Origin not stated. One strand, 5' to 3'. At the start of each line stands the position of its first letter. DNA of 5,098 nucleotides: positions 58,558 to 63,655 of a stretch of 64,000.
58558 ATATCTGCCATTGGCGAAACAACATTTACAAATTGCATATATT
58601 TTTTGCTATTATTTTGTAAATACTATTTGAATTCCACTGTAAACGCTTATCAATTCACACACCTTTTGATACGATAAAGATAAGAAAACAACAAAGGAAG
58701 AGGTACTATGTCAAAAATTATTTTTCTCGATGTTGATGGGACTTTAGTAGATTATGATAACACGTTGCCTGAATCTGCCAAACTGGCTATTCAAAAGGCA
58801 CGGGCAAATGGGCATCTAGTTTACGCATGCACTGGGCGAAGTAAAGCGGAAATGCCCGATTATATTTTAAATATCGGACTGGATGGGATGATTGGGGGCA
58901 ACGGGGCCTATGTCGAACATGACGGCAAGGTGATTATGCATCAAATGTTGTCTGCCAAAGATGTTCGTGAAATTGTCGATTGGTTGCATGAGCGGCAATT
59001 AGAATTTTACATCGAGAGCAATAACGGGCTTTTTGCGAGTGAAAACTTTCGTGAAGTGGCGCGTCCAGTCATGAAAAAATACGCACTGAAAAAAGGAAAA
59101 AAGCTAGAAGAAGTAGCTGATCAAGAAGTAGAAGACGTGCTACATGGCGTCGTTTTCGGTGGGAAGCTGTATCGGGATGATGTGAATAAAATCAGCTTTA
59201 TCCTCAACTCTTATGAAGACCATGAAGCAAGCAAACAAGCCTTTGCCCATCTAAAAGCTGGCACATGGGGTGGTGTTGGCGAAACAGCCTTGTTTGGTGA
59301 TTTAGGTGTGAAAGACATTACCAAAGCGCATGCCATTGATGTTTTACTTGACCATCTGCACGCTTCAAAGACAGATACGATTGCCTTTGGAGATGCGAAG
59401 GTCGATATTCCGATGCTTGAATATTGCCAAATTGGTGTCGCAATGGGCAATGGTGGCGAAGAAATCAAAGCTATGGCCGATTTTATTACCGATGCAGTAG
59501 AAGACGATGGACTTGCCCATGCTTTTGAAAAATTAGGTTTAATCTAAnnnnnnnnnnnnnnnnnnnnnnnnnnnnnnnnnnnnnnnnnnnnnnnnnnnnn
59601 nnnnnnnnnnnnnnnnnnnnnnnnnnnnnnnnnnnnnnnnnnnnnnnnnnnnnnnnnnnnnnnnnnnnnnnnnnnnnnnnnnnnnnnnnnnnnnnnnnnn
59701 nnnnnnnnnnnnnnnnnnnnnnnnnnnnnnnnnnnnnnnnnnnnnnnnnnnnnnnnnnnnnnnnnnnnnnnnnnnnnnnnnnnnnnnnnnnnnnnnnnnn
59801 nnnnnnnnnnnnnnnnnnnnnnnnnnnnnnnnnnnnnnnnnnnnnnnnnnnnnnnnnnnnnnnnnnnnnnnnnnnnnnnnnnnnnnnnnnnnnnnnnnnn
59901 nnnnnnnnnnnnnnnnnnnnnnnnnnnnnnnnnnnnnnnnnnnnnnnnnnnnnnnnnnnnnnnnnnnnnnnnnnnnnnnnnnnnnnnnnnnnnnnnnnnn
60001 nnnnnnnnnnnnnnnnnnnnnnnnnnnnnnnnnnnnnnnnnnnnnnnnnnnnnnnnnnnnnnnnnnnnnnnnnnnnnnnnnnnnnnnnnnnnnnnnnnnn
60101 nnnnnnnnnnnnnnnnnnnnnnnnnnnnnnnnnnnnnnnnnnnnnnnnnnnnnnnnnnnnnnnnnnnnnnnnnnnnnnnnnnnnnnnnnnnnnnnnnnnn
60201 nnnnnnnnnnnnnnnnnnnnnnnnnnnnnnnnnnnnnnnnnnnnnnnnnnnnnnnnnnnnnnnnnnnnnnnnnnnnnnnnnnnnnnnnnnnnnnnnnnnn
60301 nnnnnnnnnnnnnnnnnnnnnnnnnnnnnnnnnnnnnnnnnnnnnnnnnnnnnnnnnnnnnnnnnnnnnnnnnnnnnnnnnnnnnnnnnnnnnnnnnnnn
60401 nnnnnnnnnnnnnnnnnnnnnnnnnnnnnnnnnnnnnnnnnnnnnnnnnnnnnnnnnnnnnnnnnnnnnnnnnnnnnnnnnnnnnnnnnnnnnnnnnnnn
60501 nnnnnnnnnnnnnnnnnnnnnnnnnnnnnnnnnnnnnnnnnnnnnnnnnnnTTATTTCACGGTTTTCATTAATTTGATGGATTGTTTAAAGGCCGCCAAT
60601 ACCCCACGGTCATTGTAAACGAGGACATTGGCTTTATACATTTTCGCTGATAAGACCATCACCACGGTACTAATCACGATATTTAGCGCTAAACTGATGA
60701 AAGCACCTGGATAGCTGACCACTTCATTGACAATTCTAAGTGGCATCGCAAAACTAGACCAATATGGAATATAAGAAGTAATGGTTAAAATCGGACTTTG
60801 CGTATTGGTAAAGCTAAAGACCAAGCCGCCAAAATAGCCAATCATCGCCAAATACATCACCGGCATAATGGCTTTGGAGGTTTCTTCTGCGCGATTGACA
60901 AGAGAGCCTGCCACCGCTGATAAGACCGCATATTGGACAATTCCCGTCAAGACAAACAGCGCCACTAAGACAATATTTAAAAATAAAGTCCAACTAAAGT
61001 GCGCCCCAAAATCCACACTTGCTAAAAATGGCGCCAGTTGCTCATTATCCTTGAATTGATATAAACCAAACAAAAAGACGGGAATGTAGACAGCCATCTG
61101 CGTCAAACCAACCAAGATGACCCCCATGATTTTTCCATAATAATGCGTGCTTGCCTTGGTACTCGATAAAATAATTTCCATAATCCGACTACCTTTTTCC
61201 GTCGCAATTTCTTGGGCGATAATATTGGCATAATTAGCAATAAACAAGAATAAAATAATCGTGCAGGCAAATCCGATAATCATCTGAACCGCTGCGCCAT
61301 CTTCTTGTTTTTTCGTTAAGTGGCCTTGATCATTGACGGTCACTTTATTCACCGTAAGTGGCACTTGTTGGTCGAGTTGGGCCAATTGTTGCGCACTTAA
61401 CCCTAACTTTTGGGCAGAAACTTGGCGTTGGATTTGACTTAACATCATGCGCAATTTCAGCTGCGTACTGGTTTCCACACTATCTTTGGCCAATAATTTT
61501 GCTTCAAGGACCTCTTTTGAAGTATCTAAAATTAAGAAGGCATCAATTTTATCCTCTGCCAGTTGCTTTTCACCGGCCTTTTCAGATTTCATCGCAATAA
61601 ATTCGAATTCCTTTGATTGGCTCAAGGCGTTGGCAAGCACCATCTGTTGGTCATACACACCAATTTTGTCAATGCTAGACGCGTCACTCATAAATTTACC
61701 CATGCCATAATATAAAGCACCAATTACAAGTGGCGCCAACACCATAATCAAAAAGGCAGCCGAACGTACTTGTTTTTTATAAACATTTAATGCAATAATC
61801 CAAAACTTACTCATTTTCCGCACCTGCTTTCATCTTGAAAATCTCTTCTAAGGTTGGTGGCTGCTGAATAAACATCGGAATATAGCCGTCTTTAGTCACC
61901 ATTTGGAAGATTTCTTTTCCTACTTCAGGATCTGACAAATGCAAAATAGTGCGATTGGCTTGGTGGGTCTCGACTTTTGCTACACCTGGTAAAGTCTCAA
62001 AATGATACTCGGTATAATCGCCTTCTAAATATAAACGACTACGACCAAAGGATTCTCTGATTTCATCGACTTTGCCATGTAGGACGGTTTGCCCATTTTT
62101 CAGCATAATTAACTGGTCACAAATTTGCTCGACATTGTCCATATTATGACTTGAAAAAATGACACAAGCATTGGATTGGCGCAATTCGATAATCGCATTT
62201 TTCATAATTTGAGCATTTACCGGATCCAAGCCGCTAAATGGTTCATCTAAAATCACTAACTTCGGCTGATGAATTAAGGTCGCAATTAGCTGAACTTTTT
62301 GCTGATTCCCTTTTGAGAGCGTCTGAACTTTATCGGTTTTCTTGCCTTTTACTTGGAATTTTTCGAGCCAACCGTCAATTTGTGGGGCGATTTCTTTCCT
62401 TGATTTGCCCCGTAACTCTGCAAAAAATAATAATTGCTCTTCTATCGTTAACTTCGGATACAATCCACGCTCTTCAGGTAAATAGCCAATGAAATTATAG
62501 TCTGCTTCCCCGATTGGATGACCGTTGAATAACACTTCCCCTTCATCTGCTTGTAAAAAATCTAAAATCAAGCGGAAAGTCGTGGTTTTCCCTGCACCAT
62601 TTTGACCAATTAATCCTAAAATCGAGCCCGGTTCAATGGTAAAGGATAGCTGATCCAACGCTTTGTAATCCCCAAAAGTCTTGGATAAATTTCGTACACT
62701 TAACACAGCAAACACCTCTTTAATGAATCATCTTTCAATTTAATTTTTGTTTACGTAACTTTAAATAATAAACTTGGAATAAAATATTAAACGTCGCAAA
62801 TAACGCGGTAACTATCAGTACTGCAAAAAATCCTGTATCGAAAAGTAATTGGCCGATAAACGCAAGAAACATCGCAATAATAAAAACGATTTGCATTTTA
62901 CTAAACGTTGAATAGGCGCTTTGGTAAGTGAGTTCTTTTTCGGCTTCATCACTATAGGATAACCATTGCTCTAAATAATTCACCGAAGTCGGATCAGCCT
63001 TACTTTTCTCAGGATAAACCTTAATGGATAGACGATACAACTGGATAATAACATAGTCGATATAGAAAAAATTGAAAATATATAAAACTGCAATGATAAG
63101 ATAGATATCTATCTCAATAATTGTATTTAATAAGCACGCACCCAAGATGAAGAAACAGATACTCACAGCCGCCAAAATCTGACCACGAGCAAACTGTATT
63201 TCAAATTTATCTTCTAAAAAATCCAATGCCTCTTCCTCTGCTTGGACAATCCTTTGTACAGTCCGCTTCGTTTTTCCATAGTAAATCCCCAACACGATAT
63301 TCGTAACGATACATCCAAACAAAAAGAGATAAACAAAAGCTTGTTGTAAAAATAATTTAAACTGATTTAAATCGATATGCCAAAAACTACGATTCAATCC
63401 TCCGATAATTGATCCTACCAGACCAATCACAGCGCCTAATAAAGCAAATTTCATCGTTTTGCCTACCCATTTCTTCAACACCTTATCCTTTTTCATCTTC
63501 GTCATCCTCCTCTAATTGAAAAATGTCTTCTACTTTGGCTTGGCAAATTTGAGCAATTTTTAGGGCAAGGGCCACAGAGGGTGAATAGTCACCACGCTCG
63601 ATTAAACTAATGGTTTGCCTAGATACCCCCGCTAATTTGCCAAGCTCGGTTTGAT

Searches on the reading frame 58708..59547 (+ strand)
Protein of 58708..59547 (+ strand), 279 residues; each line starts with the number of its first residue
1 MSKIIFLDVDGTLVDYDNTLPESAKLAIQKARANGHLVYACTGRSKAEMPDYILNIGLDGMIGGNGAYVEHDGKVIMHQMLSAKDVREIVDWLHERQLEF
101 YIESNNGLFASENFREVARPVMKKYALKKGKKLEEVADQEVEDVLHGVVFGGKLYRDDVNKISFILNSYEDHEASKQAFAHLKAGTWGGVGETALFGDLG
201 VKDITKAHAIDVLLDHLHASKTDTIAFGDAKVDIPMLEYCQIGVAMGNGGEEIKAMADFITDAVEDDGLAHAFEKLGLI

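Call 45: search_protein_families(library=pfam, proteins=[window:58708-59547:+], max_evalue=0.00001)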
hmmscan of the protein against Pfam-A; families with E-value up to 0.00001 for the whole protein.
window:58708-59547:+ (279 aa): 2 families
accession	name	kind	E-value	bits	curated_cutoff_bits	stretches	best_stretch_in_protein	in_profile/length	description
PF08282.18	Hydrolase_3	-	2.1e-55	188.7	20.9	1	5-272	1-254/255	haloacid dehalogenase-like hydrolase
PF05116.19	S6PP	-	9e-07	29.2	20.3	0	204-254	164-215/247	Sucrose-6F-phosphate phosphohydrolase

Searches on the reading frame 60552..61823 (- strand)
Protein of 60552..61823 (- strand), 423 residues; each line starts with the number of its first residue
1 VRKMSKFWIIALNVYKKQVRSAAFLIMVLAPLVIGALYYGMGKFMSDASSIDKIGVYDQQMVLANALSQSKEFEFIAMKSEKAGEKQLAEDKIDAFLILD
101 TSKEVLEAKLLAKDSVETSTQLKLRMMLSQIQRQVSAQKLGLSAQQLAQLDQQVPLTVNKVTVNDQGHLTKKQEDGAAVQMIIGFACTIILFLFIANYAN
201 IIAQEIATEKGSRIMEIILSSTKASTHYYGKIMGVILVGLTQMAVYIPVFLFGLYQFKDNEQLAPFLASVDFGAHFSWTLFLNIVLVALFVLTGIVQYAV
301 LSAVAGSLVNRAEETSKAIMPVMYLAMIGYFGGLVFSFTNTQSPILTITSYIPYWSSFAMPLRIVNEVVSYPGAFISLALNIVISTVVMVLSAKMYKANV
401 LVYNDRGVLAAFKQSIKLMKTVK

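Call 45: search_protein_families(library=pfam, proteins=[window:60552-61823:-], max_evalue=0.00001)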
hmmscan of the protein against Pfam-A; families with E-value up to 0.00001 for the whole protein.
window:60552-61823:- (423 aa): 1 family
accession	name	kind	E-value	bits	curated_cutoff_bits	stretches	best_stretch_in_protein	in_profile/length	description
PF12698.13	ABC2_membrane_3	-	8.2e-45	153.8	31.6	1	23-392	2-345/347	ABC-2 family transporter protein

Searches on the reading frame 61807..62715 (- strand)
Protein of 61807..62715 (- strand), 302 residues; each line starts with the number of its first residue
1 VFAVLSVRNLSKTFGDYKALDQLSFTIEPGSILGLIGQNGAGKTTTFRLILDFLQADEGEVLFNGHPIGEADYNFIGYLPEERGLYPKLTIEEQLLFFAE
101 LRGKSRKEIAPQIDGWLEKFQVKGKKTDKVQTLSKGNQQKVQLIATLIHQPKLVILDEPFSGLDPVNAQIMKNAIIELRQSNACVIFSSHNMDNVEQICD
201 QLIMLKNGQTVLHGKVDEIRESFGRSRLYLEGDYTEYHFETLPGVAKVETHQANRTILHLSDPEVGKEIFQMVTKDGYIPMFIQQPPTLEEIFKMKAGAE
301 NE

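Call 45: search_protein_families(library=pfam, proteins=[window:61807-62715:-], max_evalue=0.00001)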
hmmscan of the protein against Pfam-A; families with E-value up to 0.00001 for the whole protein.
window:61807-62715:- (302 aa): 3 families
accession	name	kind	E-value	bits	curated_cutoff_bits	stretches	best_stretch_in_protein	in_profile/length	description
PF00005.33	ABC_tran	-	1.7e-30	106.8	25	1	20-160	1-136/137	ABC transporter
PF13732.12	DrrA1-3_C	-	1.1e-16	61.8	27.4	1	214-296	1-80/81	ATP-binding protein DrrA1-3-like, C-terminal domain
PF13304.12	AAA_21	-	1.1e-12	49.1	27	1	120-191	225-299/304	AAA domain, putative AbiEii toxin, Type IV TA system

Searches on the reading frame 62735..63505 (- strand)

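Call 45: search_protein_families(library=pfam, proteins=[window:62735-63505:-], max_evalue=0.00001)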
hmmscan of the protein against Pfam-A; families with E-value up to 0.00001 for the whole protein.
window:62735-63505:- (256 aa): 1 family
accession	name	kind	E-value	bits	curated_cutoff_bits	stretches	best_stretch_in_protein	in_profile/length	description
PF11368.13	DUF3169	-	1.4e-28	100.6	31.6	1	15-244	5-247/250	Protein of unknown function (DUF3169)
